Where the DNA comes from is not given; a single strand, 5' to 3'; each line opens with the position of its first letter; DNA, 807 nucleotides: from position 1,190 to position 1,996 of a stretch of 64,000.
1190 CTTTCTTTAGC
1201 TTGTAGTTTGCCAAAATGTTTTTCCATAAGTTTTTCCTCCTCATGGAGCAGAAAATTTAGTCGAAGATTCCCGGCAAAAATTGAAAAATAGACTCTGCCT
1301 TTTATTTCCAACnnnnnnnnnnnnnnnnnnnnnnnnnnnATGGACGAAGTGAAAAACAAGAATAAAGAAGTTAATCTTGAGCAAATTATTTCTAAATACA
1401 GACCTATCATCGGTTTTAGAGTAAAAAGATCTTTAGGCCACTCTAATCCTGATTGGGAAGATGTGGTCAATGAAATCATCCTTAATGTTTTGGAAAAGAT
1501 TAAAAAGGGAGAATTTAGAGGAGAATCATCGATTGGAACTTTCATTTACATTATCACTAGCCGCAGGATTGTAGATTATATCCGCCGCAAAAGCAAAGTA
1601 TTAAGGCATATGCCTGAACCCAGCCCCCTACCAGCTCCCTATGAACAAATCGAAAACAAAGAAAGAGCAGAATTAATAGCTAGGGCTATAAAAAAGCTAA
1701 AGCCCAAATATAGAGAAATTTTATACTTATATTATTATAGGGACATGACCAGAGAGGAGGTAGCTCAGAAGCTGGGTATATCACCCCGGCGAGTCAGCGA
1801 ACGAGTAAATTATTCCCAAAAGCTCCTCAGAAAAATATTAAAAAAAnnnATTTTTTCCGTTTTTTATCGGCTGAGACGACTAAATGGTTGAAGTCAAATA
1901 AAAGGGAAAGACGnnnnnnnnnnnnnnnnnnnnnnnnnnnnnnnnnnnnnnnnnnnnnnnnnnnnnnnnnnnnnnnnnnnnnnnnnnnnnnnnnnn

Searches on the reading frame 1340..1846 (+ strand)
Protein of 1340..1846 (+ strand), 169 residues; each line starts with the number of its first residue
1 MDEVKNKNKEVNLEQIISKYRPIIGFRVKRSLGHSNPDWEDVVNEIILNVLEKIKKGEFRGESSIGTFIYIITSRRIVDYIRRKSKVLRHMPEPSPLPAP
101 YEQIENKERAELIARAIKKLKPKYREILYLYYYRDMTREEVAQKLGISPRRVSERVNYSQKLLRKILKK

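Call 39: find_encoding_contigs(protein=window:1340-1846:+, flank=10000, max_places=3)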
Protein window:1340-1846:+ (169 aa): 10 contigs read that carry it; 3 places shown.
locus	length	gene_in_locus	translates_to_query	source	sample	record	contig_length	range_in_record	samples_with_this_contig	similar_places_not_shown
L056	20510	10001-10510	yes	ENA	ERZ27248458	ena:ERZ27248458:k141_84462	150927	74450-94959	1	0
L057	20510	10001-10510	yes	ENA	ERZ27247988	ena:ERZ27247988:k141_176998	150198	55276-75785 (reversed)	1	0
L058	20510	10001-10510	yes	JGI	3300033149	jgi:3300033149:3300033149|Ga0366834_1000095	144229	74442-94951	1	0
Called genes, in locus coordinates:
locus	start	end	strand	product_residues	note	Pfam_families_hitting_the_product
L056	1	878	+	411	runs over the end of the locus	PF00375:SDF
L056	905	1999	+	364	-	PF01075:Glyco_transf_9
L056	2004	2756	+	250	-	PF13641:Glyco_tranf_2_3 (weak), PF00535:Glycos_transf_2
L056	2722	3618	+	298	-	PF00398:RrnaAD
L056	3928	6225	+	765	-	PF13491:FtsK_4TM, PF17854:FtsK_alpha, PF01580:FtsK_SpoIIIE, PF09397:FtsK_gamma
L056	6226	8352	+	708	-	PF02589:LUD_dom, PF13187:Fer4_9 (faint), PF13183:Fer4_8, PF02754:CCG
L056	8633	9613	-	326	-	PF13487:HD_5, PF01966:HD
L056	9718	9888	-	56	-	-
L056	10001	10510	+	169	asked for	PF04542:Sigma70_r2 (weak), PF08281:Sigma70_r4_2, PF04545:Sigma70_r4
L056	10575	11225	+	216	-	PF13490:zf-HC2 (weak)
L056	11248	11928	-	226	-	PF04468:PSP1, PF28472:PSP1_3rd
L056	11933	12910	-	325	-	PF13177:DNA_pol3_delta2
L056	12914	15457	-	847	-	PF00005:ABC_tran (faint), PF02463:SMC_N (faint), PF03193:RsgA_GTPase (faint), PF13173:AAA_14 (faint), PF13191:AAA_16 (faint), PF13304:AAA_21 (faint), PF13401:AAA_22 (faint), PF17760:UvrA_inter, +6 more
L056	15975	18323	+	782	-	PF04851:ResIII, PF00270:DEAD, PF00271:Helicase_C, PF22982:WHD_HRQ1, PF09369:MZB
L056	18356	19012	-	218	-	PF00107:ADH_zinc_N (weak), PF02254:TrkA_N, PF03446:NAD_binding_2 (weak), PF03721:UDPG_MGDP_dh_N (weak), PF03807:F420_oxidored (weak), PF02080:TrkA_C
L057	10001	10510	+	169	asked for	PF04542:Sigma70_r2 (weak), PF08281:Sigma70_r4_2, PF04545:Sigma70_r4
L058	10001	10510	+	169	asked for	PF04542:Sigma70_r2 (weak), PF08281:Sigma70_r4_2, PF04545:Sigma70_r4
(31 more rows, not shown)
